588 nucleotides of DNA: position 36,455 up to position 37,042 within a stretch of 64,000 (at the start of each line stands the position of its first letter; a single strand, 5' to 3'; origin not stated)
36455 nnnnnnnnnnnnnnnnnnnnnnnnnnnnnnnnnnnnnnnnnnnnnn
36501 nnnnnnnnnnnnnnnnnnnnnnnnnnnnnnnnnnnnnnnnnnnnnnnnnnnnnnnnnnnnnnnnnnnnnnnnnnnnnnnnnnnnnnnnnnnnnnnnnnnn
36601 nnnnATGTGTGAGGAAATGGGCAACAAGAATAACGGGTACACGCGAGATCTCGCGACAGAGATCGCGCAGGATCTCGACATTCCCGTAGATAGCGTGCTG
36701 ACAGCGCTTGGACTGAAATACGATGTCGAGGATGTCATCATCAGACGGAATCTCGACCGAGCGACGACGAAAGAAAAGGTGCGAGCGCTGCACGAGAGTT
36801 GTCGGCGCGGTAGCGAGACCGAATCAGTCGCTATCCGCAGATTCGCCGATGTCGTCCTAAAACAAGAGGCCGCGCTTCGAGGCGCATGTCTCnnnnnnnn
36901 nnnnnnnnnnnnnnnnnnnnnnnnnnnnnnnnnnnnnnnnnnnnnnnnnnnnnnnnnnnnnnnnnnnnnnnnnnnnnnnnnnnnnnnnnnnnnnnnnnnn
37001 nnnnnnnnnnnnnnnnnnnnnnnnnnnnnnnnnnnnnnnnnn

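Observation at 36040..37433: Plus-strand cassette of five tiny ORFs, each with a consensus AGGAGG Shine-Dalgarno, bounded by a promoter-like site and a strong terminator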

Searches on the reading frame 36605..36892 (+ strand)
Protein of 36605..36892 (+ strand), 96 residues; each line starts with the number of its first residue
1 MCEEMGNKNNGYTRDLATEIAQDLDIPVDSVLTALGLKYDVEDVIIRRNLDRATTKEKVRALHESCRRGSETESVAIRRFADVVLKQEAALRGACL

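Call 6: search_protein_families(library=pfam, max_evalue=1, proteins=[window:36605-36892:+])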
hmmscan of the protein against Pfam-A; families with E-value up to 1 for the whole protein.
seq(96 aa): 0 families

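Call 7: search_protein_families(library=phrogs, max_evalue=1, proteins=[window:36605-36892:+])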
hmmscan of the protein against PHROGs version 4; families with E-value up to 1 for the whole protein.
seq(96 aa): 4 families
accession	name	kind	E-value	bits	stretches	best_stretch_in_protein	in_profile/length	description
phrog_5127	-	integration and excision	0.045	14.2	1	42-88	128-174/355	integrase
phrog_27303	-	unknown function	0.073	14.2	1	34-78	48-87/164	-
phrog_31560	-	unknown function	0.29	11.5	1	56-94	31-69/280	-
phrog_3377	-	DNA, RNA and nucleotide metabolism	0.32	11.8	1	9-90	102-184/196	HNH endonuclease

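Call 15: find_homologous_proteins(query=window:36605-36892:+, max_evalue=0.01)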
Query seq(96 aa) (96 aa): 1 proteins with E <= 0.01 among 5 candidates.
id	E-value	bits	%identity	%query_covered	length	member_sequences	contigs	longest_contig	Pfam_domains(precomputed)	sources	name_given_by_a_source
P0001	2.1e-51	190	100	96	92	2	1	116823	-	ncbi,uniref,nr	ncbi:hypothetical protein A2678_02025 [Candidatus Kaiserbacteria bacterium RIFCSPHIGHO2_01_FULL_53_3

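Call 21: search_protein_representatives(protein=window:36605-36892:+)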
Query: 96 residues. Proteins with E-value up to 0.001 (for the whole library): 2; up to 1e-10: 1; up to 1e-30: 1. The best 2 are listed.
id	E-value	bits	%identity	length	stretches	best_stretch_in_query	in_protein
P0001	6.7e-52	189.5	100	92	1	5-96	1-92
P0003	7.9e-05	39.2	36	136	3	49-83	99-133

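Call 25: search_protein_families(library=pfam, max_evalue=10, proteins=[P0003, P0001])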
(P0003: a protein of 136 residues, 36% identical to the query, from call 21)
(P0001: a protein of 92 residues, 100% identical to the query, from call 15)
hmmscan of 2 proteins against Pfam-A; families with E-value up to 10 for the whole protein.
P0003 (136 aa): 6 families
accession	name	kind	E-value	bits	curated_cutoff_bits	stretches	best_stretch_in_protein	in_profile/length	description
PF24164.1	TMP_N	-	4.8e-06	27.4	27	1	65-103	22-59/82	Tape measure protein N-terminal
PF17573.8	GA-like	-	0.011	16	25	2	94-115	27-48/50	GA-like domain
PF16733.10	NRho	-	0.02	15.5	27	0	100-124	42-66/69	Rhomboid N-terminal domain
PF00594.26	Gla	-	0.13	12.9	27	0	100-116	14-30/41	Vitamin K-dependent carboxylation/gamma-carboxyglutamic (GLA) domain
PF01468.23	GA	-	0.17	12.6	24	1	52-78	23-49/55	GA module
PF22564.2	HAAS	-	0.27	12.1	27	1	94-130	9-46/55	HAAS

P0001 (92 aa): 0 families

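Call 26: search_protein_families(library=ncbifam, max_evalue=10, proteins=[P0003, P0001])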
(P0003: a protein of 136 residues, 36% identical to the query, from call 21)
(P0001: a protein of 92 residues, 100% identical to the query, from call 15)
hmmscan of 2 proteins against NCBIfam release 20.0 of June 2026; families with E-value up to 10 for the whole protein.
P0003 (136 aa): 0 families

P0001 (92 aa): 0 families

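Call 27: find_encoding_contigs(protein=P0003, flank=6000, max_places=6)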
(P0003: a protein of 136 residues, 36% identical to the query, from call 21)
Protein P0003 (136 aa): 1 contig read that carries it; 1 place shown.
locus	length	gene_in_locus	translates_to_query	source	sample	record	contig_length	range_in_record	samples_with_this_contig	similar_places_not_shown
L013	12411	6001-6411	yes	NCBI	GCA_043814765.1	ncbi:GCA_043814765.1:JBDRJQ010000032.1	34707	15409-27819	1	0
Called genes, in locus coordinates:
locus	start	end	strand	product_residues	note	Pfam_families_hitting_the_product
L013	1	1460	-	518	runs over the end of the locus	PF13231:PMT_2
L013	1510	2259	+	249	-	PF00483:NTP_transferase, PF12804:NTP_transf_3 (weak)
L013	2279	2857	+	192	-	PF08645:PNK3P, PF00702:Hydrolase, PF13419:HAD_2, PF13242:Hydrolase_like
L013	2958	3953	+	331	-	PF00288:GHMP_kinases_N, PF08544:GHMP_kinases_C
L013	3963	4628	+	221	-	PF13580:SIS_2, PF01380:SIS (faint)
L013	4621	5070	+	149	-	-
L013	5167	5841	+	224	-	PF00923:TAL_FSA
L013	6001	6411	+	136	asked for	-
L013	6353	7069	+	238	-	PF03083:MtN3_slv, PF04193:PQ-loop (weak), PF03083:MtN3_slv, PF04193:PQ-loop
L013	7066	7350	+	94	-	-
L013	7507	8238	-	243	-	PF13489:Methyltransf_23, PF07021:MetW, PF13649:Methyltransf_25, PF13847:Methyltransf_31, PF08241:Methyltransf_11, PF08242:Methyltransf_12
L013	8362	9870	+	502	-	PF02310:B12-binding, PF19864:Radical_SAM_N2 (faint), PF04055:Radical_SAM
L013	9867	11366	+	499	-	PF02310:B12-binding, PF04055:Radical_SAM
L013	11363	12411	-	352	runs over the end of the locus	PF04055:Radical_SAM, PF13353:Fer4_12 (weak)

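Call 33: find_homologous_proteins(query=A1, max_evalue=0.01)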
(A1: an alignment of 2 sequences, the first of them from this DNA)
Query A1 (2 sequences) (92 aa, profile of the alignment): 5 proteins with E <= 0.01 among 3579 candidates.
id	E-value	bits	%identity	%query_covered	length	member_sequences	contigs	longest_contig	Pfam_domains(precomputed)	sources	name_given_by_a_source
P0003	2.5e-71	256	38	42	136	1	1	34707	-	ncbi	ncbi:MAG: hypothetical protein ABIF08_03770 [Nanoarchaeota archaeon]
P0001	5.1e-33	132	100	100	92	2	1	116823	-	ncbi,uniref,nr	ncbi:hypothetical protein A2678_02025 [Candidatus Kaiserbacteria bacterium RIFCSPHIGHO2_01_FULL_53_3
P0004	1.4e-13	69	30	79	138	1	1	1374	-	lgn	-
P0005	4.4e-11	61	17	26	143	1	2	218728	-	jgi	jgi:hypothetical protein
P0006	1.1e-3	37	31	66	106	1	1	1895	-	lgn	-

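Call 37: find_encoding_contigs(protein=P0005, flank=5000, max_places=3)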
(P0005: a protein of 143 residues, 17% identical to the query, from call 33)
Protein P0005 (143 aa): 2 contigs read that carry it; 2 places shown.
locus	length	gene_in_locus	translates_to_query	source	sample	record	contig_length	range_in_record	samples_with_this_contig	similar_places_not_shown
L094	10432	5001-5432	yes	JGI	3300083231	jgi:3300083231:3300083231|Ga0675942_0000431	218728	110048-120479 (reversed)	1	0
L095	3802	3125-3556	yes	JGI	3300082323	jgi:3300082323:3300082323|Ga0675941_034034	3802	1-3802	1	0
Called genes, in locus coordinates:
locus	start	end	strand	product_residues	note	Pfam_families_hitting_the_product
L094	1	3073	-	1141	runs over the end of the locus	PF02811:PHP, PF07733:DNA_pol3_alpha, PF17657:DNA_pol3_finger, PF14579:HHH_6, PF01336:tRNA_anti-codon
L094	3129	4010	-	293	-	PF01435:Peptidase_M48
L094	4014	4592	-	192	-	PF04011:LemA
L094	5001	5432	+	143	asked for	-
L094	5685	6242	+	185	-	-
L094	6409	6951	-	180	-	-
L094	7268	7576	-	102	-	-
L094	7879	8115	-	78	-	-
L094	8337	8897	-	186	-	-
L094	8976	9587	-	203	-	PF00334:NDK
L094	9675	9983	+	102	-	PF01022:HTH_5, PF12840:HTH_20, PF21476:PF0610-like_N (faint)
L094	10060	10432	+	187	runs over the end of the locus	PF01476:LysM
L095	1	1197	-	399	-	?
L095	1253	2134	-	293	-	PF01435:Peptidase_M48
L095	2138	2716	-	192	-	PF04011:LemA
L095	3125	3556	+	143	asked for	-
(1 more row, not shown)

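Call 40: find_related_loci(query=A2, collection=viral_contigs, flank=5000)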
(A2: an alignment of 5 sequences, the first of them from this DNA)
Query A2 (92 aa) in viral_contigs; peptide patterns used: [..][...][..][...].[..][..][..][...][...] (x = any residue, [..] = any of these).
161 stretches matched a pattern, but none encodes a relative of the query by tblastn (E <= 1e-3).

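Call 43: predict_structure(alignment_id=A2)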
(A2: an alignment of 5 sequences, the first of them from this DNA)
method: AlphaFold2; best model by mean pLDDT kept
length: 92 residues; sequences in the alignment: 5
mean_pLDDT: 75.9   pTM: 0.51
mean pLDDT of the five models: 75.9, 58.3, 57.7, 56.2, 56.1
residues with pLDDT >= 90: 0; 70-90: 66; 50-70: 21; < 50: 5
segments of 3 or more residues with pLDDT < 50: 1-4
pLDDT, mean of each block of 10 residues (from residue 1): 52 81 75 63 83 89 81 87 77 50
secondary structure, 60 per line:
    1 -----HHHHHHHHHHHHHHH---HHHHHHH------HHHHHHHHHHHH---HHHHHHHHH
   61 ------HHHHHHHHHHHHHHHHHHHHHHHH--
elements in order: H6-20 H24-30 H37-48 H52-60 H67-90

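Call 47: fold_search(model_id=the predicted structure, library=pdb)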
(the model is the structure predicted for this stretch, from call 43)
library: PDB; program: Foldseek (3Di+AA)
matches with E <= 10: 98; with E <= 0.001: 0
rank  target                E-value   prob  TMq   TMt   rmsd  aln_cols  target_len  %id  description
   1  2dg8_B                5.7e-01  0.20  0.25  0.16  12.7       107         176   18  Crystal structure of the putative trasncriptional regulator SCO7518 from Streptomyces coelicolor A3(2) (released 2007-03-13)
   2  2dg8_C                8.0e-01  0.21  0.28  0.17  11.8        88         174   20  Crystal structure of the putative trasncriptional regulator SCO7518 from Streptomyces coelicolor A3(2) (released 2007-03-13)
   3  5zkj_B                1.4e+00  0.93  0.45  0.15   2.1        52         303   10  Human EXOG-H140A in complex with RNA/DNA hybrid duplex (released 2019-04-03)
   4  8f2r_B                1.9e+00  0.21  0.32  0.19   8.8        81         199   10  Human CCC complex (released 2023-05-24)
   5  2dg8_A                2.2e+00  0.12  0.28  0.17  12.0        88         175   20  Crystal structure of the putative trasncriptional regulator SCO7518 from Streptomyces coelicolor A3(2) (released 2007-03-13)
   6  5zki_B                2.4e+00  0.85  0.46  0.15   2.1        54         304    9  Human EXOG-H140A in complex with duplex DNA (released 2019-04-03)
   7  9dt3_D                2.8e+00  0.11  0.26  0.15  13.1       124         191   16  Crystal structure of the engineered sulfonylurea repressor EsR (L11-C6), bound to ethametsulfuron-methyl (released 2025-10-08)
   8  2ns7_D                3.0e+00  0.09  0.25  0.17   8.5       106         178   16  How an in vitro selected peptide mimics the antibiotic tetracycline to induce TET repressor (released 2007-07-24)
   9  3hta_D                3.5e+00  0.06  0.22  0.12  12.3        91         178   15  Crystal structure of multidrug binding protein EbrR complexed with imidazole (released 2010-07-14)
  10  6vk5_C                3.7e+00  0.07  0.24  0.14  13.1       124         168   15  Crystal Structure of Methylosinus trichosporium OB3b Soluble Methane Monooxygenase Hydroxylase and Regulatory Componen (released 2020-08-05)
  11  6ait_C                4.0e+00  0.20  0.36  0.09   7.0        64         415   14  Crystal structure of E. coli BepA (released 2018-12-26)
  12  5ovy_B                4.0e+00  0.11  0.32  0.18   8.1       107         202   15  Crystal structure of MAB_4384 tetR (released 2018-03-28)
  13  3zqg_A                4.2e+00  0.08  0.24  0.14   7.7        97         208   14  Structure of Tetracycline repressor in complex with antiinducer peptide-TAP2 (released 2011-12-28)
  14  6sy4_B                4.4e+00  0.07  0.25  0.16   8.5       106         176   16  TetR in complex with the TetR-binding RNA-aptamer K1 (released 2020-02-05)
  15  3htj_B                4.4e+00  0.05  0.22  0.13  13.0        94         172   17  Crystal structure of multidrug binding protein EbrR complexed with ethidium (released 2010-07-14)
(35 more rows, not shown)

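Call 55: search_protein_families(library=padloc, max_evalue=1, proteins=[window:36605-36892:+])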
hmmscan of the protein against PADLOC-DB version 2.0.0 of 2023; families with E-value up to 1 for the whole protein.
seq(96 aa): 0 families

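Call 59: search_dna_similar(query=window:36617-36892:+, collection=phages, mode=protein, max_evalue=1)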
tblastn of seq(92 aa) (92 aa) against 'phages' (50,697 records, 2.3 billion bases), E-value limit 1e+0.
No match.

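Call 62: search_protein_families(library=pfam, alignment_id=A2, max_evalue=10)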
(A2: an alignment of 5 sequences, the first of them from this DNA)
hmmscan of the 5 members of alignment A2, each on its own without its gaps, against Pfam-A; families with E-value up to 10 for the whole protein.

A. member 1, seq(92 aa): 0 families

B. families by the number of members that match (of 5 scanned): 13 families
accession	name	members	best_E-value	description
PF24164.1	TMP_N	1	4.8e-06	Tape measure protein N-terminal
PF22877.3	RRM_Thc1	1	0.00084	Thc1, RRM domain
PF17573.8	GA-like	1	0.011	GA-like domain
PF16733.10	NRho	1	0.02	Rhomboid N-terminal domain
PF00594.26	Gla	1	0.13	Vitamin K-dependent carboxylation/gamma-carboxyglutamic (GLA) domain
PF12012.13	DUF3504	1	0.14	Domain of unknown function (DUF3504)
PF01468.23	GA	1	0.17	GA module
PF09784.14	L31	1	0.17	Mitochondrial ribosomal protein L31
PF22564.2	HAAS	1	0.27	HAAS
PF14354.12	Lar_restr_allev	1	0.97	Restriction alleviation protein Lar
PF20978.2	Gta3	1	1.2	Glutamyl-tRNA amidotransferase complex subunit Gta3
PF21981.2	RecX_HTH3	1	1.4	RecX, third three-helix domain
PF09228.15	Prok-TraM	1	7.3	Prokaryotic Transcriptional repressor TraM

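Call 63: search_solved_structures(query=A2, max_evalue=10, show_alignments=2)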
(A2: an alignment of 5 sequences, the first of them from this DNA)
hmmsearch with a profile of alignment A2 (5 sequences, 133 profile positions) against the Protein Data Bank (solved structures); distinct sequences matched with E-value up to 10: 3.
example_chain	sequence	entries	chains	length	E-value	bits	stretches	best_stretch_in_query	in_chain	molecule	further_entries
6cgh_A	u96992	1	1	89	0.13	15.9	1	79-113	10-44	DnaJ homolog subfamily C member 2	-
1vol_A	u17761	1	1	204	0.46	14.1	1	8-100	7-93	PROTEIN (TRANSCRIPTION FACTOR IIB (TFIIB))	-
2zhg_A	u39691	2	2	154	1.9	12.1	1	6-38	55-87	Redox-sensitive transcriptional activator soxR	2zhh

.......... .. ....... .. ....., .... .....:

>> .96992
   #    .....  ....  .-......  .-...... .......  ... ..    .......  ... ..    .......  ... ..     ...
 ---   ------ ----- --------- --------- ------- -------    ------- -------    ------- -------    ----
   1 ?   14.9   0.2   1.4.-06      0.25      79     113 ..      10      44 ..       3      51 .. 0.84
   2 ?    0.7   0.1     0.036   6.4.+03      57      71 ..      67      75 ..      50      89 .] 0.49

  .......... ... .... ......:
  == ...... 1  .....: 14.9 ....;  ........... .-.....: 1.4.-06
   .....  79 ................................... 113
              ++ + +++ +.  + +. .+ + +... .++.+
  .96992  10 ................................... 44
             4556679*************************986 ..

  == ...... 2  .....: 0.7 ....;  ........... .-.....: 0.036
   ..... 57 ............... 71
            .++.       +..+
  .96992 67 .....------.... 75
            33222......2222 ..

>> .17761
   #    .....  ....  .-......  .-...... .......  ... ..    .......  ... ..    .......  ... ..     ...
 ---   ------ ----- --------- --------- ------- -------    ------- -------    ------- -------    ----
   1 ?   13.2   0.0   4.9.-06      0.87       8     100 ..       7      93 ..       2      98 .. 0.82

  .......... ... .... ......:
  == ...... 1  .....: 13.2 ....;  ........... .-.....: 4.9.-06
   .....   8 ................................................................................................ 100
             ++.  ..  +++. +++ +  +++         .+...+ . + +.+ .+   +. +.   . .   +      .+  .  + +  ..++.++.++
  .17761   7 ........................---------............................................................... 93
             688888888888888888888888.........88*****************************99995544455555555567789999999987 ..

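Call 74: find_related_loci(query=A3, collection=metagenome_contigs, flank=4000)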
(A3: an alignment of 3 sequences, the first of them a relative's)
Query A3 (106 aa) in metagenome_contigs; peptide patterns used: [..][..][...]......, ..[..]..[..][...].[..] (x = any residue, [..] = any of these).
311 stretches matched a pattern, but none encodes a relative of the query by tblastn (E <= 1e-3).
